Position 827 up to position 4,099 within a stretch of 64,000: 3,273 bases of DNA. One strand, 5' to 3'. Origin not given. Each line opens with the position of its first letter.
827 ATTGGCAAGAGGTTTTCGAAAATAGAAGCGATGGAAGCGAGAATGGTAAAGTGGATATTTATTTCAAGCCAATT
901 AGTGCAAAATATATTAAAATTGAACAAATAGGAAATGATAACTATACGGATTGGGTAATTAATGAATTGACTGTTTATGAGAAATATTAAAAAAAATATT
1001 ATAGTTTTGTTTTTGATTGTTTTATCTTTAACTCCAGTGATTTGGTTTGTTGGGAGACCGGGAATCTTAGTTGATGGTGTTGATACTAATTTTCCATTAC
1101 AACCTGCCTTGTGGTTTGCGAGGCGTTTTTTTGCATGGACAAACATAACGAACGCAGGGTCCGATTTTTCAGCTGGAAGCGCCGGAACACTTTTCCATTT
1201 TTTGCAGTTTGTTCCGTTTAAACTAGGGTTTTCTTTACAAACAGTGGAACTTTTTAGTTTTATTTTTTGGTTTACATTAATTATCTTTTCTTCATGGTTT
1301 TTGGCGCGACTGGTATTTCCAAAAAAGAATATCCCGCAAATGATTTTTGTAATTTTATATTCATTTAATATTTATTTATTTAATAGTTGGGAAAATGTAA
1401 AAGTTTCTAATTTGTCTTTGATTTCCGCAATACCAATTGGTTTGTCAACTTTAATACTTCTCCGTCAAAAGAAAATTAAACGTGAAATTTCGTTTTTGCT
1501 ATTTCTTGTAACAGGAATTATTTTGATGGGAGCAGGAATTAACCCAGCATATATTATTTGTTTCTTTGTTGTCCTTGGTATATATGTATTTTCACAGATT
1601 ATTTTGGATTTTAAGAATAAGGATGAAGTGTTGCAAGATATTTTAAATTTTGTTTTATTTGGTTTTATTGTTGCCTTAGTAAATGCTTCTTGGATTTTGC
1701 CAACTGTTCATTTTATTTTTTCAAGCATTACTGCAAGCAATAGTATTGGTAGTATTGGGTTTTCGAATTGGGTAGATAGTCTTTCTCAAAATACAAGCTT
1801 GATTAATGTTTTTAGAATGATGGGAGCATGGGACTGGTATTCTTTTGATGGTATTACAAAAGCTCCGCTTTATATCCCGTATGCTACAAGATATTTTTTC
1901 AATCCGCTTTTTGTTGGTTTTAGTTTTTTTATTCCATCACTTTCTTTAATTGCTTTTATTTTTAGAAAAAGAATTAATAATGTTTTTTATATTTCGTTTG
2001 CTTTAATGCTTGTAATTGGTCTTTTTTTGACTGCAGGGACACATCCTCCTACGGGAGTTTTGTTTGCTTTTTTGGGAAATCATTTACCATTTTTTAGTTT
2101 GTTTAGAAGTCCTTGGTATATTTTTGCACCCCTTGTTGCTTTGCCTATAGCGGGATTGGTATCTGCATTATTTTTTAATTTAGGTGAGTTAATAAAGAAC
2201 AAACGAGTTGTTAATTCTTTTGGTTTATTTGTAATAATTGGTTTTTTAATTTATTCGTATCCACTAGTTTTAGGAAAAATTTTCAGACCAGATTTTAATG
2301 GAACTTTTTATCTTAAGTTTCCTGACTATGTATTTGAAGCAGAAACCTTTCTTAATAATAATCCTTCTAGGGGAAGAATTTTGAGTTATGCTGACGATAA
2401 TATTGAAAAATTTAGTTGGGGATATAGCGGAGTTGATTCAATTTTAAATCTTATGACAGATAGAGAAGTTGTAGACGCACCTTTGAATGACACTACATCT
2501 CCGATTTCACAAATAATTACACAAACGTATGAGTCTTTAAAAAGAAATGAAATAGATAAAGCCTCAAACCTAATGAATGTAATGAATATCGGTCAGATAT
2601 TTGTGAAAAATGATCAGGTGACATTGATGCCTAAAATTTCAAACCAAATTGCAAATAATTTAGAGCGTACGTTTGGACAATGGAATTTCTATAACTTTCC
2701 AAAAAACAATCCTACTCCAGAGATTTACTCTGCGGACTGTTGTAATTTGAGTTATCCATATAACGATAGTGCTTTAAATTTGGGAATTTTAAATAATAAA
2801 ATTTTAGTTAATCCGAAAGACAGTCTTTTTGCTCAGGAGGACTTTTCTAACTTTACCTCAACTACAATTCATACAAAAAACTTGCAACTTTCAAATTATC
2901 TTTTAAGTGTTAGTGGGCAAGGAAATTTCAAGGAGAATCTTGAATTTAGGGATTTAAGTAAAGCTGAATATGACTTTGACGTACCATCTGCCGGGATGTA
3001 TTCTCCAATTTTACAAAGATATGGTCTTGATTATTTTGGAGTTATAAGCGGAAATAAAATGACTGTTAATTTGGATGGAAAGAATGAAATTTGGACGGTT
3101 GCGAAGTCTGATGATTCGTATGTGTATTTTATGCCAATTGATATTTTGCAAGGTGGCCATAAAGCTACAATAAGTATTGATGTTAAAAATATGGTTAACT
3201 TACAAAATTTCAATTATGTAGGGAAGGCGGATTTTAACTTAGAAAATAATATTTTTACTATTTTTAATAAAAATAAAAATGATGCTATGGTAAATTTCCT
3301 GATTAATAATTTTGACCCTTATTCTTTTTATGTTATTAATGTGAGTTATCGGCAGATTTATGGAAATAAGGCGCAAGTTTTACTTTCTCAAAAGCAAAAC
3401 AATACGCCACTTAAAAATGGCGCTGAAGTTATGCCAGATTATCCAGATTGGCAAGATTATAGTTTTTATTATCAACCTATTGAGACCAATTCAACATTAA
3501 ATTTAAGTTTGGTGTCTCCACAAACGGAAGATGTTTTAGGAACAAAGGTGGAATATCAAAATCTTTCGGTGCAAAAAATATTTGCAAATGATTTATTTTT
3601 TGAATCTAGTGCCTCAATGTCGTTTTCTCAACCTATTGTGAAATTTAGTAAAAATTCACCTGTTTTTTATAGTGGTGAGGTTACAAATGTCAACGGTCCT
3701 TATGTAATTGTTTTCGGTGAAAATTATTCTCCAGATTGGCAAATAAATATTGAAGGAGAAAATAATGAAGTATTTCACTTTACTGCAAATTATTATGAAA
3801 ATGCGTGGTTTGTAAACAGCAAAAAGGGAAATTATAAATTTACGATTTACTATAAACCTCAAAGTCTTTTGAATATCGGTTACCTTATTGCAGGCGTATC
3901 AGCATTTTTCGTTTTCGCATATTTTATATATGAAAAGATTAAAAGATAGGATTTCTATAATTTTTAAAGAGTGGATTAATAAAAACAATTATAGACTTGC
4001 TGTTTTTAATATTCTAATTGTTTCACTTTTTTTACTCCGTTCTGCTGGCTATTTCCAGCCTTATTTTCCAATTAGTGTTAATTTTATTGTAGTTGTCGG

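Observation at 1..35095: Very large surface-glycan locus with seven GT-C-type membrane glycosyltransferase paralogs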

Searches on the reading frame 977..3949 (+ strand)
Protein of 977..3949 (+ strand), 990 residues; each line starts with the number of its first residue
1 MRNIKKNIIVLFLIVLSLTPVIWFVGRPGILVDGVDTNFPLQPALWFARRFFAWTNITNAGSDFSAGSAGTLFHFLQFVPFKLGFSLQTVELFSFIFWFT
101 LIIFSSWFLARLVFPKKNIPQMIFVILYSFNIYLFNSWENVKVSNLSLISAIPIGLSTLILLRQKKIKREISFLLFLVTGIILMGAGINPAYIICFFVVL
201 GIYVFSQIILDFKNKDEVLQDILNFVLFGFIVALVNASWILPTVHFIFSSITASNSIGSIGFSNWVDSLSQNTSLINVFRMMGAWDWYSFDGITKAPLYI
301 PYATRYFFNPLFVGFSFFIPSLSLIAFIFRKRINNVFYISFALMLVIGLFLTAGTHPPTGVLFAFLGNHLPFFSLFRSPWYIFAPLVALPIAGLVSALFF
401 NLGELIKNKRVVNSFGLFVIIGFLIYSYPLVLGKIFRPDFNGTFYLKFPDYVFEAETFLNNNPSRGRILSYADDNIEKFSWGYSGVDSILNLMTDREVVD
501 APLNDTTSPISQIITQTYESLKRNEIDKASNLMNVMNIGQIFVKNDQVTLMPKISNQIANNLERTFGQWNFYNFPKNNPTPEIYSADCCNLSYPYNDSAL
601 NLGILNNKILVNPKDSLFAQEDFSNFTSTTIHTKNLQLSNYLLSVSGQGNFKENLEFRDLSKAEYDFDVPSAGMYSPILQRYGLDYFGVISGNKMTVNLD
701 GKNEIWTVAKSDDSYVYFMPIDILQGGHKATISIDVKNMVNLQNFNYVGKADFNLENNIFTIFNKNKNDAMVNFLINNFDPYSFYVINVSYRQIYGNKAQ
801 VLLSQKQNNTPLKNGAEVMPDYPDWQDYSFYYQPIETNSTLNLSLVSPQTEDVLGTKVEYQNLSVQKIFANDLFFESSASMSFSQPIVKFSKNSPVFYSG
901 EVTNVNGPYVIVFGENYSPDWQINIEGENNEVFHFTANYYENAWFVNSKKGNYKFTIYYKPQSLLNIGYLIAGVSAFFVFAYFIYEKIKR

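Call 4: search_protein_families(library=pfam, proteins=[window:977-3949:+], max_evalue=0.01)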
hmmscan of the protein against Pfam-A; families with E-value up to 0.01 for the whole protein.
window:977-3949:+ (990 aa): 1 family
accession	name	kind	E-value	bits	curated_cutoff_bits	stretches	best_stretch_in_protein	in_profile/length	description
PF11847.13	GT-C_AftD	-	6.8e-05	21.4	26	1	176-497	157-458/661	Alpha-(1->3)-arabinofuranosyltransferase, N-terminal GT-C domain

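Call 8: search_protein_families(library=ncbifam, proteins=[window:977-3949:+], max_evalue=0.1)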
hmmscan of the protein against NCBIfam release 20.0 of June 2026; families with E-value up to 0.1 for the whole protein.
window:977-3949:+ (990 aa): 0 families

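Call 11: search_solved_structures(query=window:977-3949:+, max_evalue=1)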
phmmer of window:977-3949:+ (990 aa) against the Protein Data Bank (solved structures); distinct sequences matched with E-value up to 1: 0.

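Call 35: search_protein_representatives(protein=window:977-3949:+)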
Query: 990 residues. Proteins with E-value up to 0.001 (for the whole library): 2500; up to 1e-10: 1417; up to 1e-30: 541. The best 150 are listed.
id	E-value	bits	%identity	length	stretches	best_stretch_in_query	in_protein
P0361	0.0e+00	1141.5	52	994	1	3-990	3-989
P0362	5.4e-259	878.4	44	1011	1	5-990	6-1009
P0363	2.9e-248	842.9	42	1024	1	6-985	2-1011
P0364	2.8e-240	816.4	42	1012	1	1-983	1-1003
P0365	7.4e-237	805.1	41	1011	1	8-984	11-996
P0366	1.9e-233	793.8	41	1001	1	4-984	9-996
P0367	2.0e-232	790.4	42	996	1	8-978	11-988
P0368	6.3e-231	785.5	42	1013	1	15-984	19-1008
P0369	1.0e-228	778.2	42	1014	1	1-984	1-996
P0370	1.9e-228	777.3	41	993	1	3-987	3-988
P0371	4.4e-226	769.4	41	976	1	11-979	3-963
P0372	7.4e-222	755.5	43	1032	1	12-980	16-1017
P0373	1.3e-221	754.6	40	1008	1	6-972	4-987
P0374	2.8e-216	737.0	42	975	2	11-737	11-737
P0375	2.1e-214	730.8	40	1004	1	1-984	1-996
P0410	2.2e-117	409.6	37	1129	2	10-548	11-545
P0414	8.2e-102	358.1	34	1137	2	5-573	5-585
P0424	1.7e-78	281.0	32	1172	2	10-601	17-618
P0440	2.9e-65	237.1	30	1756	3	11-590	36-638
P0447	1.4e-61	225.0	30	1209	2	10-501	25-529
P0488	5.5e-54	199.8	31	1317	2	12-586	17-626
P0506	5.9e-53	196.4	30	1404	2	13-467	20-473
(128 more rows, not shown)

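Call 39: search_protein_families(library=pfam, proteins=[P0410, P0414, P0424, P0440, P0447, P0488, P0506], max_evalue=0.001)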
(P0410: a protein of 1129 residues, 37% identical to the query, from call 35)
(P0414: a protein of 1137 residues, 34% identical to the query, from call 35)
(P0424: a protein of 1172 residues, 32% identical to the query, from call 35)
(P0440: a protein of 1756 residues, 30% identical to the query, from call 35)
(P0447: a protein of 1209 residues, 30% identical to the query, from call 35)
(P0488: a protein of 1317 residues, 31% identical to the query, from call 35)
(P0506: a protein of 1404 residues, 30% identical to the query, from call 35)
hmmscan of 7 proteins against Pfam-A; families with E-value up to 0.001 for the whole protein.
P0410 (1129 aa): 1 family
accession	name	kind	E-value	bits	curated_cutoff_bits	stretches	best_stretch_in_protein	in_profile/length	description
PF11847.13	GT-C_AftD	-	7.2e-08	31.3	26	1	23-523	5-488/661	Alpha-(1->3)-arabinofuranosyltransferase, N-terminal GT-C domain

P0414 (1137 aa): 2 families
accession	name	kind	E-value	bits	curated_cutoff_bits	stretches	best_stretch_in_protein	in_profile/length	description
PF11847.13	GT-C_AftD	-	7.5e-06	24.6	26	1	161-502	138-458/661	Alpha-(1->3)-arabinofuranosyltransferase, N-terminal GT-C domain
PF18915.5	DUF5667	-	0.00033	21.5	27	1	668-754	3-92/99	Domain of unknown function (DUF5667)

P0424 (1172 aa): 2 families
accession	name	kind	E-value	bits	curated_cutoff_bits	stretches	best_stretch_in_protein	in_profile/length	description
PF20176.3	DUF6541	-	7.7e-11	41.4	29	1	77-352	162-408/646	Family of unknown function (DUF6541)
PF11847.13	GT-C_AftD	-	3.4e-07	29.1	26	1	47-588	25-543/661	Alpha-(1->3)-arabinofuranosyltransferase, N-terminal GT-C domain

P0440 (1756 aa): 1 family
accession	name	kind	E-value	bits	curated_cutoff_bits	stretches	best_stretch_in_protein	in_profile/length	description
PF11847.13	GT-C_AftD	-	1.3e-05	23.8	26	1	60-639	20-564/661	Alpha-(1->3)-arabinofuranosyltransferase, N-terminal GT-C domain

P0447 (1209 aa): 0 families

P0488 (1317 aa): 1 family
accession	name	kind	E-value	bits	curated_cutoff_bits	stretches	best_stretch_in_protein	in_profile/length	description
PF11847.13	GT-C_AftD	-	1.4e-07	30.3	26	1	466-613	400-544/661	Alpha-(1->3)-arabinofuranosyltransferase, N-terminal GT-C domain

P0506 (1404 aa): 0 families

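Call 44: find_encoding_contigs(protein=window:977-3949:+, flank=10000, max_places=3)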
Protein window:977-3949:+ (990 aa): 3 contigs read that carry it; 1 place shown.
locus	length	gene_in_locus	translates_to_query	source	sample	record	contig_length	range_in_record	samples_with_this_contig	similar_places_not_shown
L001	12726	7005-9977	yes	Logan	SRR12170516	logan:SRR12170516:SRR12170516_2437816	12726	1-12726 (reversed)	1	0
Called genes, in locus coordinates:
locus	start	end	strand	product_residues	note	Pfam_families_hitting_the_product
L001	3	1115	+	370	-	?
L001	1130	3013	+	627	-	PF01073:3Beta_HSD, PF01370:Epimerase, PF04321:RmlD_sub_bind, PF13460:NAD_binding_10, PF16363:GDP_Man_Dehyd, PF02719:Polysacc_synt_2, PF07993:NAD_binding_4, PF00535:Glycos_transf_2, +3 more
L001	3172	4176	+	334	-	PF13641:Glyco_tranf_2_3 (weak), PF00535:Glycos_transf_2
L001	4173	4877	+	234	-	PF00398:RrnaAD (weak), PF01209:Ubie_methyltran, PF13489:Methyltransf_23, PF08003:Methyltransf_9 (weak), PF13847:Methyltransf_31, PF08241:Methyltransf_11, PF08242:Methyltransf_12, PF13649:Methyltransf_25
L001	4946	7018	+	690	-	PF00754:F5_F8_type_C, PF22633:F5_F8_type_C_2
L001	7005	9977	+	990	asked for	-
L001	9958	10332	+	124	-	-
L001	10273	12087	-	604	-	PF10131:PTPS_related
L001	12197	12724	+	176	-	?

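Call 51: search_protein_families(library=pfam, proteins=[L001:4946-7018:+, L001:3-1115:+, L001:1130-3013:+, L001:3172-4176:+, L001:9958-10332:+], max_evalue=1)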
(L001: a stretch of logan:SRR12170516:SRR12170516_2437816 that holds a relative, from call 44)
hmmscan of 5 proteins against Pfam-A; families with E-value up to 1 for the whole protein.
L001:4946-7018:+ (690 aa): 3 families
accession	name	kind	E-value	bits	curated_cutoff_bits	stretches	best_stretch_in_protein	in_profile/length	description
PF00754.31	F5_F8_type_C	-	2e-14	54.3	28.2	1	569-680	7-122/127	F5/8 type C domain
PF22633.2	F5_F8_type_C_2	-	3e-10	41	27.8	1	579-668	3-91/91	NedA-like, galactose-binding domain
PF24801.1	FNIII-A_GpJ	-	0.047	14.3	27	1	614-654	41-81/126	Tip attachment protein J,FNIII-A domain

L001:3-1115:+ (370 aa): 0 families

L001:1130-3013:+ (627 aa): 13 families
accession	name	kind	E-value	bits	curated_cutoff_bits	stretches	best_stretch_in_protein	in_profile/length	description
PF04321.23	RmlD_sub_bind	-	5.3e-67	226.3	27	1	7-298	2-283/287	RmlD substrate binding domain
PF01370.27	Epimerase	-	2.1e-26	93.2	20.9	1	8-216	1-226/240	NAD dependent epimerase/dehydratase family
PF16363.11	GDP_Man_Dehyd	-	2e-16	60.8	27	1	9-153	1-166/332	GDP-mannose 4,6 dehydratase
PF02719.21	Polysacc_synt_2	-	3.8e-13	49.7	20.2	1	50-168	61-173/293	Polysaccharide biosynthesis protein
PF00535.33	Glycos_transf_2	-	1.2e-12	48.6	23.3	1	324-476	12-167/168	Glycosyl transferase family 2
PF13641.12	Glyco_tranf_2_3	-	2e-12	48.1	27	1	310-518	1-217/230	Glycosyltransferase like family 2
PF01073.25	3Beta_HSD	-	3.3e-12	46.5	22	1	9-152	1-158/280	3-beta hydroxysteroid dehydrogenase/isomerase family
PF07993.18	NAD_binding_4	-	2.4e-10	40.5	20.1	1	68-168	90-209/258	Male sterility protein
PF13632.12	Glyco_trans_2_3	-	1.1e-09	38.8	27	1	386-582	1-193/198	Glycosyl transferase family group 2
PF13460.12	NAD_binding_10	-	9.7e-09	35.8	27.2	1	12-177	1-157/184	NAD(P)H-binding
PF13506.12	Glyco_transf_21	-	1.7e-05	24.8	21.7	1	366-481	10-122/174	Glycosyl transferase family 21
PF05368.20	NmrA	-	0.047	13.7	27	1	6-120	3-110/298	NmrA-like family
PF08659.16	KR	-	0.14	12.5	22.6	0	48-128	58-149/180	KR domain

L001:3172-4176:+ (334 aa): 3 families
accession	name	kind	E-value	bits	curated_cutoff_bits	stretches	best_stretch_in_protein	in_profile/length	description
PF00535.33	Glycos_transf_2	-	7.8e-23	81.7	23.3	1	12-157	1-132/168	Glycosyl transferase family 2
PF13641.12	Glyco_tranf_2_3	-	2.1e-06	28.4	27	1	9-242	1-226/230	Glycosyltransferase like family 2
PF08893.15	DUF1839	-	0.0076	16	22.5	1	208-267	125-184/313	Domain of unknown function (DUF1839)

L001:9958-10332:+ (124 aa): 0 families

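Call 64: search_solved_structures(query=A5, max_evalue=1)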
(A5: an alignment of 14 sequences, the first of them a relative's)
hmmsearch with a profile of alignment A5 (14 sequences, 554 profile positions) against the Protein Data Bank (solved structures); distinct sequences matched with E-value up to 1: 4.
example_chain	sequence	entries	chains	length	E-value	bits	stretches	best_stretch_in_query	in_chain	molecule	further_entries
8szb_F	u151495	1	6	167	0.033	16.1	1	257-363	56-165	Ninjurin-2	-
2bnk_A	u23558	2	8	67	0.48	12.2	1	404-455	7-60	EARLY PROTEIN GP16.7 | EARLY PROTEIN P16.7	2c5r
1zae_A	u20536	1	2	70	0.53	12.1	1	405-455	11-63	Early protein GP16.7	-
3phz_A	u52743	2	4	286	0.89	11.3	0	107-145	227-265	Ricin B-related lectin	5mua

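Call 68: search_solved_structures(query=L001:3172-4176:+, max_evalue=0.001)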
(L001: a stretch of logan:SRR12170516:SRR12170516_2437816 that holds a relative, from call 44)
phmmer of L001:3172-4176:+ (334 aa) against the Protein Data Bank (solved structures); distinct sequences matched with E-value up to 0.001: 10.
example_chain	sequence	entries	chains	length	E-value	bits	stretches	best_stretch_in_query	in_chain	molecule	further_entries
6p61_A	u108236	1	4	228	6.1e-10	41.9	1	5-98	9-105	Glycosyltransferase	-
5tze_C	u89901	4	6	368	1.3e-09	40.8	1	10-98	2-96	Glycosyl transferase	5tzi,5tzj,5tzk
5tz8_A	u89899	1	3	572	2.2e-09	40.1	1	10-97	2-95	Glycosyl transferase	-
2z87_A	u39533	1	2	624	3e-06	29.8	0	7-169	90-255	Chondroitin synthase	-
2z86_A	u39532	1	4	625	3e-06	29.8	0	7-169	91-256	Chondroitin synthase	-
3bcv_A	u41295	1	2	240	4.4e-05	26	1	6-97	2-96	Putative glycosyltransferase protein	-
22ao_A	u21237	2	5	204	0.00014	24.4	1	5-114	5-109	GmaR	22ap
6yv7_B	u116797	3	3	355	0.00023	23.6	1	8-60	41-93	Glycosyl transferase, family 2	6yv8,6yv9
6yv7_A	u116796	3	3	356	0.00023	23.6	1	8-60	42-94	Glycosyl transferase, family 2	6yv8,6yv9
5hea_A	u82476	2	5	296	0.00036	23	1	11-115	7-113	Putative glycosyltransferase (GalT1)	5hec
